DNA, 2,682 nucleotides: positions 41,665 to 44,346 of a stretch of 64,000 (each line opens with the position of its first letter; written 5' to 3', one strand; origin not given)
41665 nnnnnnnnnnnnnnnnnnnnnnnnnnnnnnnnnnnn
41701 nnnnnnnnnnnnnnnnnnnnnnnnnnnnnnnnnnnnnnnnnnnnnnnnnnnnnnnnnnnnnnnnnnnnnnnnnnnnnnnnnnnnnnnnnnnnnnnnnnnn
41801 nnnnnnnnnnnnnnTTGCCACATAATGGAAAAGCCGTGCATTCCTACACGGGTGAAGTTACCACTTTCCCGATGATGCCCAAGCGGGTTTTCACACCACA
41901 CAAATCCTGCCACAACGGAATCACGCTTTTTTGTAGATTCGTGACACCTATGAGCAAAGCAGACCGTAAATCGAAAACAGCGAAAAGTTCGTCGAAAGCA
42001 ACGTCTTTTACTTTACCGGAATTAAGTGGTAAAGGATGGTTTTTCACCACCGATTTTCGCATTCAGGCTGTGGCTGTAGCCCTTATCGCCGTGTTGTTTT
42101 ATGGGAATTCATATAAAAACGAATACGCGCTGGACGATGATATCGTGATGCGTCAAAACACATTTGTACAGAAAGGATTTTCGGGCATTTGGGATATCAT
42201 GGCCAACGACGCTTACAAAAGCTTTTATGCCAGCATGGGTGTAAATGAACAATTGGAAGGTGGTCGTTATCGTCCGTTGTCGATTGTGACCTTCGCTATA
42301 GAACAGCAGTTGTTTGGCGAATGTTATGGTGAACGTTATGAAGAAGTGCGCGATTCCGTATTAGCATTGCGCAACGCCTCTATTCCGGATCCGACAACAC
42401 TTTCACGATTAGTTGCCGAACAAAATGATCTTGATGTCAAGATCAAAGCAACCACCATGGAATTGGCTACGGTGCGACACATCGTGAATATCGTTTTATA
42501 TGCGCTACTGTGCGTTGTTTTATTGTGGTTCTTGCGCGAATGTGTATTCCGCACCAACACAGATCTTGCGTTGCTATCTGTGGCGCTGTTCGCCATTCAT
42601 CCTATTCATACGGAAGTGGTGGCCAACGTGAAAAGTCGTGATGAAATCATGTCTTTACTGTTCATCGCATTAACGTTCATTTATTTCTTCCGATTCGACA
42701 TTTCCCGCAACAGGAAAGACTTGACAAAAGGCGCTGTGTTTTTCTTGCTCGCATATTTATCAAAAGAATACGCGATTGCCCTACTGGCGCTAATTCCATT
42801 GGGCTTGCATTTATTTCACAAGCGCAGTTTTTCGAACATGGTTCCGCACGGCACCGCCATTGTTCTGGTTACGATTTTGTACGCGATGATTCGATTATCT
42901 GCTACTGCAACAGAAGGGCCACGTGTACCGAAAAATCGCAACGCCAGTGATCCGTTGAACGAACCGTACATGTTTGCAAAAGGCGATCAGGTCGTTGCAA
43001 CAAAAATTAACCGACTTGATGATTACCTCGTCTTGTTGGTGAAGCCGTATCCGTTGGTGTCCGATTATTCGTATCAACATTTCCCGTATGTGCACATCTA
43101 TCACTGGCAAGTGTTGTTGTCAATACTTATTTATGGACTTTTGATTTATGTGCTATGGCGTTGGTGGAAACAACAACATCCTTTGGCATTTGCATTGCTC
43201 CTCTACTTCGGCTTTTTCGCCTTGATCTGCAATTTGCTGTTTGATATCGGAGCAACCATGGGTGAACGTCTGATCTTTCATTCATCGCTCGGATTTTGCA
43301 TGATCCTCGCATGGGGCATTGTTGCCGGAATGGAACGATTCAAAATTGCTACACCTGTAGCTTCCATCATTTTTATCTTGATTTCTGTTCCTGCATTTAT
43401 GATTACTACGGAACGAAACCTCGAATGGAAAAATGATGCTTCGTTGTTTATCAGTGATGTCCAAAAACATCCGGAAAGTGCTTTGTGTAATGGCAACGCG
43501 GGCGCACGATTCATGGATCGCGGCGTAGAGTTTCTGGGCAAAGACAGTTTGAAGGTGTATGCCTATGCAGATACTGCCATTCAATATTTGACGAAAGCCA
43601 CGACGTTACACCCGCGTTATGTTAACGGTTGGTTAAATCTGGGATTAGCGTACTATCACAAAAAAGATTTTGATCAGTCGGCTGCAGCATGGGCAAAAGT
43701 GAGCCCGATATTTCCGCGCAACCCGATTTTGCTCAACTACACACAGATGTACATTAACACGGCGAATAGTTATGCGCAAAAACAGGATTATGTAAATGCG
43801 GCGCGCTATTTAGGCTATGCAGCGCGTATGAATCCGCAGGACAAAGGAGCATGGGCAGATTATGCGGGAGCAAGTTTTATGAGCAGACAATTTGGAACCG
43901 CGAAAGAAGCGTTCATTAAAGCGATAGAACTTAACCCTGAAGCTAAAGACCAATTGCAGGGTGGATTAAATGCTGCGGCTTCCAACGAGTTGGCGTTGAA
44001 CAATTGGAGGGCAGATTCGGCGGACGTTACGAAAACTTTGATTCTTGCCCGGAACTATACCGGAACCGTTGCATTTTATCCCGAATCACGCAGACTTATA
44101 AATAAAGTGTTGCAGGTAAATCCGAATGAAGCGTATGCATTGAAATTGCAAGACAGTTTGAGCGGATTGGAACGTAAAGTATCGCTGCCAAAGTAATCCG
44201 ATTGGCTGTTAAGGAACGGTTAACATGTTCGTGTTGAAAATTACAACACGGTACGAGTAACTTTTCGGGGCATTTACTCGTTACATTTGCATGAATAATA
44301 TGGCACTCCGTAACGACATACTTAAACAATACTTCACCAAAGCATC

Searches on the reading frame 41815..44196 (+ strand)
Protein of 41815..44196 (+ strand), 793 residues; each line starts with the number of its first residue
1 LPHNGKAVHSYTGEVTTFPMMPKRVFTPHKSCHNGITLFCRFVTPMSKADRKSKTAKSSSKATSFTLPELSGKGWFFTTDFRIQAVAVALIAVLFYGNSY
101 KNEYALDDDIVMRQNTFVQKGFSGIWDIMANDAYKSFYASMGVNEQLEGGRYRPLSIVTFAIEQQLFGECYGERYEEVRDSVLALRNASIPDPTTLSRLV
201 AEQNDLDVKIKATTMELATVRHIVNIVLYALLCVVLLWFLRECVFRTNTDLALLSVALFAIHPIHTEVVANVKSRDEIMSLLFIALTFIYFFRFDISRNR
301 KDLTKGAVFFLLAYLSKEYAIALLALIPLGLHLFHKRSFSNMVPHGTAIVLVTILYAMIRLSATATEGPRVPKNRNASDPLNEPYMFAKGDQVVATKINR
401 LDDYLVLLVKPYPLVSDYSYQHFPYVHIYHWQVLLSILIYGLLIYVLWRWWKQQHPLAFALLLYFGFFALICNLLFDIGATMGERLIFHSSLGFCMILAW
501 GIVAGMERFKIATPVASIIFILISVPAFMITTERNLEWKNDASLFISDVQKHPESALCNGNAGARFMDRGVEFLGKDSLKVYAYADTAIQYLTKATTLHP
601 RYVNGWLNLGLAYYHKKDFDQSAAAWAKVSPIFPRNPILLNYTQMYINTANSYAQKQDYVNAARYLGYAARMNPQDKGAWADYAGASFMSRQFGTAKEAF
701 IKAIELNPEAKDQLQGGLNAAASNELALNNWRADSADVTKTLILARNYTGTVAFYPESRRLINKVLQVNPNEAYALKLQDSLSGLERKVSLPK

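Call 34: search_protein_families(library=pfam, proteins=[window:41815-44196:+])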
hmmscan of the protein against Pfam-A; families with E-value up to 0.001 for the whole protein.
window:41815-44196:+ (793 aa): 8 families
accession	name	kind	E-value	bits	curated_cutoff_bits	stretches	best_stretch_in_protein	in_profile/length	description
PF07719.23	TPR_2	-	3.5e-11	42.8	27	0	605-628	3-26/34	Tetratricopeptide repeat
PF00515.34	TPR_1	-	2.1e-09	37.3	27.8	0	604-626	2-24/34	Tetratricopeptide repeat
PF14559.12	TPR_19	-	5.7e-09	36.6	25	0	655-709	3-57/68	Tetratricopeptide repeat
PF13432.12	TPR_16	-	1.5e-07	32.1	32.7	1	586-635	14-63/65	Tetratricopeptide repeat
PF13371.12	TPR_9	-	8.2e-07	29.4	35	1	651-712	3-64/73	Tetratricopeptide repeat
PF23914.1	TPR_CcmH_CycH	-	4.8e-06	26.9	42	1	599-710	46-154/158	Cytochrome c-type biogenesis protein H TPR domain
PF13181.12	TPR_8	-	0.00047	20.5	25.7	0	692-709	16-33/34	Tetratricopeptide repeat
PF13431.12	TPR_17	-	0.00084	19.9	24.4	0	592-621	2-31/34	Tetratricopeptide repeat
